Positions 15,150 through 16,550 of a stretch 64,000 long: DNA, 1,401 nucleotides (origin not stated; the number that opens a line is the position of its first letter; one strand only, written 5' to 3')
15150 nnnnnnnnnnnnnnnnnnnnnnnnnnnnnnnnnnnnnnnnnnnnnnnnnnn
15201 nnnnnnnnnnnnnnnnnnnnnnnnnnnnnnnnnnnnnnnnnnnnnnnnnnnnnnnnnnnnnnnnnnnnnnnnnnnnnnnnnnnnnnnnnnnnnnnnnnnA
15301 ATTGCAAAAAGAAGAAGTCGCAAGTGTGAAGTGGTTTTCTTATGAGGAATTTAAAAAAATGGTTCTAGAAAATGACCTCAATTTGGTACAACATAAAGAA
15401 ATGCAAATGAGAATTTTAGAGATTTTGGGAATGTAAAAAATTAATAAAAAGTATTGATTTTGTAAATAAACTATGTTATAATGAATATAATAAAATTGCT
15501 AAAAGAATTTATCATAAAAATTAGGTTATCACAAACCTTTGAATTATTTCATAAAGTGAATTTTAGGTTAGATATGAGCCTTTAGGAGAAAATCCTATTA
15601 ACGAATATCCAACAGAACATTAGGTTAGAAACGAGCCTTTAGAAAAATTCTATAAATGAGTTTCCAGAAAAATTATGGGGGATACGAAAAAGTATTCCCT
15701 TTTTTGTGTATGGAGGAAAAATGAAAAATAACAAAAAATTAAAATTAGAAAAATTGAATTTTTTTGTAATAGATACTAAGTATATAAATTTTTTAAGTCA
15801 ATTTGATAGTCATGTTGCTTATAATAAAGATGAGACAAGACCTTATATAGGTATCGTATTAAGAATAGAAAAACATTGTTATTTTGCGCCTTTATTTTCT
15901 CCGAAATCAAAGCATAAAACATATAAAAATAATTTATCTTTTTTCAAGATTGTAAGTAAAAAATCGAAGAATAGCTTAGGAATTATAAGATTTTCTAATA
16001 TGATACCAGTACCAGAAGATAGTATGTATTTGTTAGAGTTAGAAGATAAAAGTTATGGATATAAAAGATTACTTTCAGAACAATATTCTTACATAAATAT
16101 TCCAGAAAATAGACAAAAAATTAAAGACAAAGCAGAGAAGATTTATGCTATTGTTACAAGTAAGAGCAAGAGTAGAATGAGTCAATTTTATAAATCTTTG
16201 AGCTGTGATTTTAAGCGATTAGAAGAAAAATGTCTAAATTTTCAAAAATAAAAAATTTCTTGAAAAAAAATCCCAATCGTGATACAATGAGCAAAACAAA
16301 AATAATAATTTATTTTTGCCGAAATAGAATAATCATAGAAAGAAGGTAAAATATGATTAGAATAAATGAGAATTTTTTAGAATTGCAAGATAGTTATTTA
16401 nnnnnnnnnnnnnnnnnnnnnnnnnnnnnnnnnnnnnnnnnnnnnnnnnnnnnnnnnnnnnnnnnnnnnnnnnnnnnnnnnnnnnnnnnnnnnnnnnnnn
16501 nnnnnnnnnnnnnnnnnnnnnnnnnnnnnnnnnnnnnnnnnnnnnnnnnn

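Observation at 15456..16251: Unannotated type III toxin-antitoxin locus: promoter, ToxI-like tandem RNA repeats, terminator, ToxN/AbiQ endoribonuclease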

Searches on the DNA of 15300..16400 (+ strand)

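Call 7: search_rna_families(source=window, start=15300, end=16400, threshold=evalue, max_evalue=10, show_alignments=3)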
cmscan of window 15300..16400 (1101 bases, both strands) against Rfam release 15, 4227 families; matches with E-value up to 10: 2.
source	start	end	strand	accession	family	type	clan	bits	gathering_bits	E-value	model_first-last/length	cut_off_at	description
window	15605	15711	+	RF02029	sraA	Gene; sRNA;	-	19.7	56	3.7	1-95/95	no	sraA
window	16237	16278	-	RF03071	Sodium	Cis-reg; riboswitch;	-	15.9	40.5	1.8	1-55/55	no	Na+ riboswitch aptamer (DUF1646)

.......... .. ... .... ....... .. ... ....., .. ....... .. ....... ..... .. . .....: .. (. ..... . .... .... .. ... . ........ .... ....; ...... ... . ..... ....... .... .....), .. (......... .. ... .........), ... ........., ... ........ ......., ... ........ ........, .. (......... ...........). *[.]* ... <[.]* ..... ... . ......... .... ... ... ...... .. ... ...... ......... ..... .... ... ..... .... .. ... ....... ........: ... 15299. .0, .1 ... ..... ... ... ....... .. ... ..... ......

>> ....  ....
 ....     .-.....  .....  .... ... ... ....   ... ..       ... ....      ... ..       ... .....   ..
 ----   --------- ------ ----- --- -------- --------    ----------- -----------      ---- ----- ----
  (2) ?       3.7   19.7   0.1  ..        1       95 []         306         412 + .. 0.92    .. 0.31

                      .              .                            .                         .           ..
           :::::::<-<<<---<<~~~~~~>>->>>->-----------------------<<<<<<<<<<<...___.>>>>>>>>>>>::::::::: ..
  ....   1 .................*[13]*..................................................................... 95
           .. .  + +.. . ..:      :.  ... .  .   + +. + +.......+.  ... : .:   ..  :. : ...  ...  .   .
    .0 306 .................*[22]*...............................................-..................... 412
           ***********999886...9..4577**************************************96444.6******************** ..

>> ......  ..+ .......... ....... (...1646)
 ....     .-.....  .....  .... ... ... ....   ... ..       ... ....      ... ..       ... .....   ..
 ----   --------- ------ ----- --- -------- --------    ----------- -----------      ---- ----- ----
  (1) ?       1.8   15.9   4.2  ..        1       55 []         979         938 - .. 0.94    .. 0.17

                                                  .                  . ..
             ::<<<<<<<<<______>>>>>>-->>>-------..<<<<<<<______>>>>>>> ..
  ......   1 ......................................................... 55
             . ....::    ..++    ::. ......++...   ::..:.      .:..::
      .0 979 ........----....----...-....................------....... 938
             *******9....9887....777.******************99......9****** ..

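Call 45: build_rna_model(alignment_id=A3, structure=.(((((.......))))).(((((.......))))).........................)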
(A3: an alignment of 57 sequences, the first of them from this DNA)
Model R1 built from alignment A3 (57 sequences, 61 columns); structure: as given.
model positions 54; base pairs 10; branch points 1; effective number of sequences 17.46; information 1.028 bits per position. Calibrated on 0.2 Mb of random sequence (short: E-values are rough).
structure used (alignment columns):
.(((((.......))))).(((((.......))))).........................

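Call 46: search_with_rna_model(model_id=R1, source=window, max_evalue=10, filters=off)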
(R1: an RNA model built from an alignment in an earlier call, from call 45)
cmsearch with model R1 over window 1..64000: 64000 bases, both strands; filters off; matches with E-value up to 10: 6.
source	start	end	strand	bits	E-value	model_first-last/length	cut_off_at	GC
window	15621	15675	+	66.8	1.4e-12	1-54/54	no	0.27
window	15564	15620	+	59.4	6.6e-11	1-54/54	no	0.33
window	15522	15563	+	34.8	2.5e-05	1-54/54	no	0.24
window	43579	43604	-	12.6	2.6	1-54/54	no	0.23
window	31198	31245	+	11.8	4.1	1-54/54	no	0.29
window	47243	47263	+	10.6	7.4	1-54/54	no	0.1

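Call 47: search_with_rna_model(model_id=R1, sources=[L076, L077, L078, L079], max_evalue=10, filters=off, show_alignments=4)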
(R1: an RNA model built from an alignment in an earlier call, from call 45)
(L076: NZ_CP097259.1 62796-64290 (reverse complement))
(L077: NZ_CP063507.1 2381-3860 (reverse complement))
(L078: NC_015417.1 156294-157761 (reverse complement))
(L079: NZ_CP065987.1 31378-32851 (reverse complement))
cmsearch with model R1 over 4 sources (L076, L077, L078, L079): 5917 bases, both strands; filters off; matches with E-value up to 10: 19.
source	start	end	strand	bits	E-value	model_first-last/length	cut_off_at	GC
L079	234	277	+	10.8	0.64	1-54/54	no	0.16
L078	1124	1160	+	9.6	1.2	1-54/54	no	0.14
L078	1277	1307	-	8.8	1.8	1-54/54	no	0.16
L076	277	362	-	7.7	3.2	1-54/54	no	0.26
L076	822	845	-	7.5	3.6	1-54/54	no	0.17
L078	873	892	-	7.3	3.9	1-54/54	no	0.15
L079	998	1017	-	7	4.6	1-54/54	no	0.1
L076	240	260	+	6.8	5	1-54/54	no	0.1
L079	151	188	+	6.8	5.1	1-54/54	no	0.13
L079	1024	1073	-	6.6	5.8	1-54/54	no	0.22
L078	236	255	+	6.5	5.8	1-54/54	no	0.1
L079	1058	1081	+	6.3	6.5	1-54/54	no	0.21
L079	1005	1025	+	6.2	6.9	1-54/54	no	0.1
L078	514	552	-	6.2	7.1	1-54/54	no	0.18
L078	818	833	+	5.9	8.1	1-54/54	no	0.06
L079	1278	1323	-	5.8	8.6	1-54/54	no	0.28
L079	313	331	+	5.8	8.6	1-54/54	no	0.16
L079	1188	1215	-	5.5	9.8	1-54/54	no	0.25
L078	1098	1123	+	5.5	9.9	1-54/54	no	0.15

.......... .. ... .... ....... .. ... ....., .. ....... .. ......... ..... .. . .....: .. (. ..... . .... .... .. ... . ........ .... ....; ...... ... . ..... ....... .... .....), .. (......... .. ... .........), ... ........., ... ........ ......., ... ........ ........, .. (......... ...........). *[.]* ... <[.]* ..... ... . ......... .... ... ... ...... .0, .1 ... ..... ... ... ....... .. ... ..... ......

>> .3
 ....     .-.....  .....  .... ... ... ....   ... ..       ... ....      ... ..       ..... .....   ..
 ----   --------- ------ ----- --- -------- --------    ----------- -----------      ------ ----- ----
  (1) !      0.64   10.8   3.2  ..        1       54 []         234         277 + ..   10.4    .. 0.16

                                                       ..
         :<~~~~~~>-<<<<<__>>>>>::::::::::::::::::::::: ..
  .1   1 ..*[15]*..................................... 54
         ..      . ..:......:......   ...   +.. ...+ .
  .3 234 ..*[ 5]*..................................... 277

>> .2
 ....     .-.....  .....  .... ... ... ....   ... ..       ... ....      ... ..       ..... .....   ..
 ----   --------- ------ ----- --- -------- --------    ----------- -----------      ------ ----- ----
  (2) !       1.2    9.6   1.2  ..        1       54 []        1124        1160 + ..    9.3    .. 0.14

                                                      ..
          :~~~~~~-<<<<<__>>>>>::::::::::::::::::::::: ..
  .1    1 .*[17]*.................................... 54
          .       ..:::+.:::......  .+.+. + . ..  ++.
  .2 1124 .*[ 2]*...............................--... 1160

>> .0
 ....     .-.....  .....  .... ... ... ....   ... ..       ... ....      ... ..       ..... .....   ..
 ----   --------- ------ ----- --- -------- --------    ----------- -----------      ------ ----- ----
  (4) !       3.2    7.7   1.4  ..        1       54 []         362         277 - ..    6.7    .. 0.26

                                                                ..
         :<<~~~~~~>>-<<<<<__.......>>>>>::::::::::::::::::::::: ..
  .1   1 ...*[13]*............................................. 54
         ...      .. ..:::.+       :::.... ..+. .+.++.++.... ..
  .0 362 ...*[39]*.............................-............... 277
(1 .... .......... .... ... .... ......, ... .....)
